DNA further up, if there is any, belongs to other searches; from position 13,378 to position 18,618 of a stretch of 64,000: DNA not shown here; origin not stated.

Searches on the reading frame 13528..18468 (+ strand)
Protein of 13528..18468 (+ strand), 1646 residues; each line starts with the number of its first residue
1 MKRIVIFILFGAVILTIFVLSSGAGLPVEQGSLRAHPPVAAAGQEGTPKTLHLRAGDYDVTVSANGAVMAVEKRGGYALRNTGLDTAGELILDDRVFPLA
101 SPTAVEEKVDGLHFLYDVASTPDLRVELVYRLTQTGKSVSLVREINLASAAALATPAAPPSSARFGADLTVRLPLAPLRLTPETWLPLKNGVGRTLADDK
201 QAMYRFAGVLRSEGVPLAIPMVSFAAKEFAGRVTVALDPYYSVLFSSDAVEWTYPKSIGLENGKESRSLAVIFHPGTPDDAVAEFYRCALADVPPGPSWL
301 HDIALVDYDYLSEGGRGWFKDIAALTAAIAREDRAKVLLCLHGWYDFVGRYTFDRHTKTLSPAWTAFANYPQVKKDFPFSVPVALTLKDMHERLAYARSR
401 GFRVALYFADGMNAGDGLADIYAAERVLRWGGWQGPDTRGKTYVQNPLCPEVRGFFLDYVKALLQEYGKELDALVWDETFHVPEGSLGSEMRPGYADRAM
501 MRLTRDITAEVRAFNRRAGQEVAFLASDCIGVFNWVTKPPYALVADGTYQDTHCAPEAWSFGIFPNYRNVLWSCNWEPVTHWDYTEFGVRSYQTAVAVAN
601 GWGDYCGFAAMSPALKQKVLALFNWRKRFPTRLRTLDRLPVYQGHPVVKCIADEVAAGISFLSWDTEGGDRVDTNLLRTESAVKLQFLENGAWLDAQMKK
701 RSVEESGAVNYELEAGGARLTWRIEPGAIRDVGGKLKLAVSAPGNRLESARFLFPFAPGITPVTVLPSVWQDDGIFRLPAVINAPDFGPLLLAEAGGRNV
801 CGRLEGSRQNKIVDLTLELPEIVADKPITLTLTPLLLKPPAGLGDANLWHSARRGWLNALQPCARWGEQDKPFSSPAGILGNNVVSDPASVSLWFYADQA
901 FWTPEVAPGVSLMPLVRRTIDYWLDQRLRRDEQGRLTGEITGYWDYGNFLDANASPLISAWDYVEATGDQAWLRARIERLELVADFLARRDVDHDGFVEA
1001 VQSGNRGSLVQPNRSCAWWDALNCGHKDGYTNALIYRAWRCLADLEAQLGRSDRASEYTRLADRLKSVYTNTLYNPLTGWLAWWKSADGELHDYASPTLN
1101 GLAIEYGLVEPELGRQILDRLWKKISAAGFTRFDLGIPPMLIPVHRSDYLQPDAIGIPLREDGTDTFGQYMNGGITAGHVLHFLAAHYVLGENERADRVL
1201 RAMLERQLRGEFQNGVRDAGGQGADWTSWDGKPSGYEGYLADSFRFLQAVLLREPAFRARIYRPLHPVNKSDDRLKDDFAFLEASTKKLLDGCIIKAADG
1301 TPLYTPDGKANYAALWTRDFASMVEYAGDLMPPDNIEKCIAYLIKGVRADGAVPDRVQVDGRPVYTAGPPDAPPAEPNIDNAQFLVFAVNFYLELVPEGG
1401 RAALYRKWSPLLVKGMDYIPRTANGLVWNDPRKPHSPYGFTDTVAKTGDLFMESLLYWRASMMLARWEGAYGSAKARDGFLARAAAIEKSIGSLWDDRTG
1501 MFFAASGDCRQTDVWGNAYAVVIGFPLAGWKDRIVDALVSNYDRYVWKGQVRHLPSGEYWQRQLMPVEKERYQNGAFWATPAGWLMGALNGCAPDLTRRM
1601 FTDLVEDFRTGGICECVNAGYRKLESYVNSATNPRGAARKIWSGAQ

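Call 60: search_protein_families(library=pfam, proteins=[window:13528-18468:+], max_evalue=0.0001)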
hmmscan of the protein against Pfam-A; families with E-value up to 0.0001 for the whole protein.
window:13528-18468:+ (1646 aa): 1 family
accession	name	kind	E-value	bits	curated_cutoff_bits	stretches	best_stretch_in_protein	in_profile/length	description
PF22422.2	MGH1-like_GH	-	1.4e-07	31.8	27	0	958-1081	72-225/356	Mannosylglycerate hydrolase MGH1-like glycoside hydrolase domain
